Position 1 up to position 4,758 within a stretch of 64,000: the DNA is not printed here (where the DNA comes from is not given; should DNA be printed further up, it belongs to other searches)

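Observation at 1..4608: The largest ORF in the window is missing from the ORF track: a TPS-type giant exoprotein in an otherwise minimalist genome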

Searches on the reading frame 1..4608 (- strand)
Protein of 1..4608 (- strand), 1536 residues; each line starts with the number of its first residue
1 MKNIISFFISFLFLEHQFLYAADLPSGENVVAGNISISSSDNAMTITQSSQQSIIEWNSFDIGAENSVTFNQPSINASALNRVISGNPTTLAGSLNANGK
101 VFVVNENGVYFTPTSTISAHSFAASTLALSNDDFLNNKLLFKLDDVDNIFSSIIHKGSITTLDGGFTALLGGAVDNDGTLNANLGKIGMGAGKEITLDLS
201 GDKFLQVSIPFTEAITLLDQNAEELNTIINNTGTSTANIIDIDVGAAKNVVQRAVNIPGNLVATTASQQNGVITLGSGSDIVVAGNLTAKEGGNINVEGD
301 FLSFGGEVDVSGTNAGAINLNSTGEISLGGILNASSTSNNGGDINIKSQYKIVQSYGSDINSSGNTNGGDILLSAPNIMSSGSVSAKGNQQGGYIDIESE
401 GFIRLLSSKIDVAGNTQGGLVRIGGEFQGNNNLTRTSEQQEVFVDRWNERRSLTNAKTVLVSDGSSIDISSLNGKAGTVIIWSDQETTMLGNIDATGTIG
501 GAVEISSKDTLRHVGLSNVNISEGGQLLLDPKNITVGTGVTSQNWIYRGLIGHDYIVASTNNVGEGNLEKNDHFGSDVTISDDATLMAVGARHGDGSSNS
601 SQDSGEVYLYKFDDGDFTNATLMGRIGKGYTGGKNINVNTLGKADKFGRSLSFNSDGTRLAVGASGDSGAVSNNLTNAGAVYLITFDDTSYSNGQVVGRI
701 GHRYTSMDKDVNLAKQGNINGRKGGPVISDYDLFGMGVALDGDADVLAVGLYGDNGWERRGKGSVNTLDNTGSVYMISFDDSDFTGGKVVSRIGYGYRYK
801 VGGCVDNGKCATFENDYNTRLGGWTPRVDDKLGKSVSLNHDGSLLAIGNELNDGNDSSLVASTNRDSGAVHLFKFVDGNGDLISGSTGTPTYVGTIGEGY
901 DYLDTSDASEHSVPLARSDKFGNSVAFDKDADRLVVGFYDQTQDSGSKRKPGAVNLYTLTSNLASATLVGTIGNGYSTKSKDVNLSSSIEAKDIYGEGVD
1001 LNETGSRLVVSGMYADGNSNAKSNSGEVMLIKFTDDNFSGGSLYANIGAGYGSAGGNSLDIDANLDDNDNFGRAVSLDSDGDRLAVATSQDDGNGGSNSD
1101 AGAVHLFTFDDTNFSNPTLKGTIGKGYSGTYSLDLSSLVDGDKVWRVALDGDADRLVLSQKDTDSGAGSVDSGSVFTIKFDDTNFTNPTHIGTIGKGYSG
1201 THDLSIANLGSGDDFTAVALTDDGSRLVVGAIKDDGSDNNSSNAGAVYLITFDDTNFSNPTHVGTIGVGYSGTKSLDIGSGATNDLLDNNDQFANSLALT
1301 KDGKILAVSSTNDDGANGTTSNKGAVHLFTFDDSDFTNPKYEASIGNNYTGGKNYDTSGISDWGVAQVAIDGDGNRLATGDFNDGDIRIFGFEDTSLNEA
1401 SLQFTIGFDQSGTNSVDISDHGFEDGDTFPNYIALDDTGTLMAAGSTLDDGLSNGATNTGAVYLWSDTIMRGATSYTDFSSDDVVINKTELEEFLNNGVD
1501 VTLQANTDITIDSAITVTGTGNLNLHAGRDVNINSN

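Call 4: search_protein_families(library=pfam, proteins=[window:1-4608:-], max_evalue=0.1)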
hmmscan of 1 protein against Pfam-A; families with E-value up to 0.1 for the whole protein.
window:1-4608:- (1536 aa): 3 families
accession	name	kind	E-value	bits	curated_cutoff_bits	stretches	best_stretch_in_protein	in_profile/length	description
PF14312.12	FG-GAP_2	-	3e-31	107.8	23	7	569-610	13-49/49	FG-GAP repeat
PF05860.19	TPS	-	2.7e-23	83.6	33.5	1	24-281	4-244/252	TPS secretion domain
PF24304.1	AcrIIA4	-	0.075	13.8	27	0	1352-1376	12-36/83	Anti-CRISPR Suppressor AcrIIA4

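Call 5: search_protein_families(library=ncbifam, proteins=[window:1-4608:-], max_evalue=0.1)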
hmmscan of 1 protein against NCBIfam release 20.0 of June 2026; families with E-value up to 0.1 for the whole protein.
window:1-4608:- (1536 aa): 1 family
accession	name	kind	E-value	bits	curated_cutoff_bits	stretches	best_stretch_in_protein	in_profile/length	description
TIGR01901.1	adhes_NPXG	domain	1.3e-17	63.4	29.1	1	55-129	2-78/79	filamentous hemagglutinin N-terminal domain-containing protein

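Call 6: search_solved_structures(query=window:1-4608:-, max_evalue=0.01, show_alignments=2)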
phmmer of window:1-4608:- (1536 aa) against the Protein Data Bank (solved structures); distinct sequences matched with E-value up to 0.01: 5.
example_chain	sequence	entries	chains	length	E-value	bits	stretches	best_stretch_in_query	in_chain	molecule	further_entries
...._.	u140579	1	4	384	1.4e-38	135.6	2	23-314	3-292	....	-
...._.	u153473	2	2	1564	2.4e-35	124.9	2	8-313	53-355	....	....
4i84_A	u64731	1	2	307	5.8e-27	97.1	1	19-281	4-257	Heme/hemopexin-binding protein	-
4rm6_A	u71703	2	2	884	8.3e-25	90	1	21-281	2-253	Heme/hemopexin-binding protein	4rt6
2odl_A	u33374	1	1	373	5.7e-21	77.2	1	27-217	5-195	Adhesin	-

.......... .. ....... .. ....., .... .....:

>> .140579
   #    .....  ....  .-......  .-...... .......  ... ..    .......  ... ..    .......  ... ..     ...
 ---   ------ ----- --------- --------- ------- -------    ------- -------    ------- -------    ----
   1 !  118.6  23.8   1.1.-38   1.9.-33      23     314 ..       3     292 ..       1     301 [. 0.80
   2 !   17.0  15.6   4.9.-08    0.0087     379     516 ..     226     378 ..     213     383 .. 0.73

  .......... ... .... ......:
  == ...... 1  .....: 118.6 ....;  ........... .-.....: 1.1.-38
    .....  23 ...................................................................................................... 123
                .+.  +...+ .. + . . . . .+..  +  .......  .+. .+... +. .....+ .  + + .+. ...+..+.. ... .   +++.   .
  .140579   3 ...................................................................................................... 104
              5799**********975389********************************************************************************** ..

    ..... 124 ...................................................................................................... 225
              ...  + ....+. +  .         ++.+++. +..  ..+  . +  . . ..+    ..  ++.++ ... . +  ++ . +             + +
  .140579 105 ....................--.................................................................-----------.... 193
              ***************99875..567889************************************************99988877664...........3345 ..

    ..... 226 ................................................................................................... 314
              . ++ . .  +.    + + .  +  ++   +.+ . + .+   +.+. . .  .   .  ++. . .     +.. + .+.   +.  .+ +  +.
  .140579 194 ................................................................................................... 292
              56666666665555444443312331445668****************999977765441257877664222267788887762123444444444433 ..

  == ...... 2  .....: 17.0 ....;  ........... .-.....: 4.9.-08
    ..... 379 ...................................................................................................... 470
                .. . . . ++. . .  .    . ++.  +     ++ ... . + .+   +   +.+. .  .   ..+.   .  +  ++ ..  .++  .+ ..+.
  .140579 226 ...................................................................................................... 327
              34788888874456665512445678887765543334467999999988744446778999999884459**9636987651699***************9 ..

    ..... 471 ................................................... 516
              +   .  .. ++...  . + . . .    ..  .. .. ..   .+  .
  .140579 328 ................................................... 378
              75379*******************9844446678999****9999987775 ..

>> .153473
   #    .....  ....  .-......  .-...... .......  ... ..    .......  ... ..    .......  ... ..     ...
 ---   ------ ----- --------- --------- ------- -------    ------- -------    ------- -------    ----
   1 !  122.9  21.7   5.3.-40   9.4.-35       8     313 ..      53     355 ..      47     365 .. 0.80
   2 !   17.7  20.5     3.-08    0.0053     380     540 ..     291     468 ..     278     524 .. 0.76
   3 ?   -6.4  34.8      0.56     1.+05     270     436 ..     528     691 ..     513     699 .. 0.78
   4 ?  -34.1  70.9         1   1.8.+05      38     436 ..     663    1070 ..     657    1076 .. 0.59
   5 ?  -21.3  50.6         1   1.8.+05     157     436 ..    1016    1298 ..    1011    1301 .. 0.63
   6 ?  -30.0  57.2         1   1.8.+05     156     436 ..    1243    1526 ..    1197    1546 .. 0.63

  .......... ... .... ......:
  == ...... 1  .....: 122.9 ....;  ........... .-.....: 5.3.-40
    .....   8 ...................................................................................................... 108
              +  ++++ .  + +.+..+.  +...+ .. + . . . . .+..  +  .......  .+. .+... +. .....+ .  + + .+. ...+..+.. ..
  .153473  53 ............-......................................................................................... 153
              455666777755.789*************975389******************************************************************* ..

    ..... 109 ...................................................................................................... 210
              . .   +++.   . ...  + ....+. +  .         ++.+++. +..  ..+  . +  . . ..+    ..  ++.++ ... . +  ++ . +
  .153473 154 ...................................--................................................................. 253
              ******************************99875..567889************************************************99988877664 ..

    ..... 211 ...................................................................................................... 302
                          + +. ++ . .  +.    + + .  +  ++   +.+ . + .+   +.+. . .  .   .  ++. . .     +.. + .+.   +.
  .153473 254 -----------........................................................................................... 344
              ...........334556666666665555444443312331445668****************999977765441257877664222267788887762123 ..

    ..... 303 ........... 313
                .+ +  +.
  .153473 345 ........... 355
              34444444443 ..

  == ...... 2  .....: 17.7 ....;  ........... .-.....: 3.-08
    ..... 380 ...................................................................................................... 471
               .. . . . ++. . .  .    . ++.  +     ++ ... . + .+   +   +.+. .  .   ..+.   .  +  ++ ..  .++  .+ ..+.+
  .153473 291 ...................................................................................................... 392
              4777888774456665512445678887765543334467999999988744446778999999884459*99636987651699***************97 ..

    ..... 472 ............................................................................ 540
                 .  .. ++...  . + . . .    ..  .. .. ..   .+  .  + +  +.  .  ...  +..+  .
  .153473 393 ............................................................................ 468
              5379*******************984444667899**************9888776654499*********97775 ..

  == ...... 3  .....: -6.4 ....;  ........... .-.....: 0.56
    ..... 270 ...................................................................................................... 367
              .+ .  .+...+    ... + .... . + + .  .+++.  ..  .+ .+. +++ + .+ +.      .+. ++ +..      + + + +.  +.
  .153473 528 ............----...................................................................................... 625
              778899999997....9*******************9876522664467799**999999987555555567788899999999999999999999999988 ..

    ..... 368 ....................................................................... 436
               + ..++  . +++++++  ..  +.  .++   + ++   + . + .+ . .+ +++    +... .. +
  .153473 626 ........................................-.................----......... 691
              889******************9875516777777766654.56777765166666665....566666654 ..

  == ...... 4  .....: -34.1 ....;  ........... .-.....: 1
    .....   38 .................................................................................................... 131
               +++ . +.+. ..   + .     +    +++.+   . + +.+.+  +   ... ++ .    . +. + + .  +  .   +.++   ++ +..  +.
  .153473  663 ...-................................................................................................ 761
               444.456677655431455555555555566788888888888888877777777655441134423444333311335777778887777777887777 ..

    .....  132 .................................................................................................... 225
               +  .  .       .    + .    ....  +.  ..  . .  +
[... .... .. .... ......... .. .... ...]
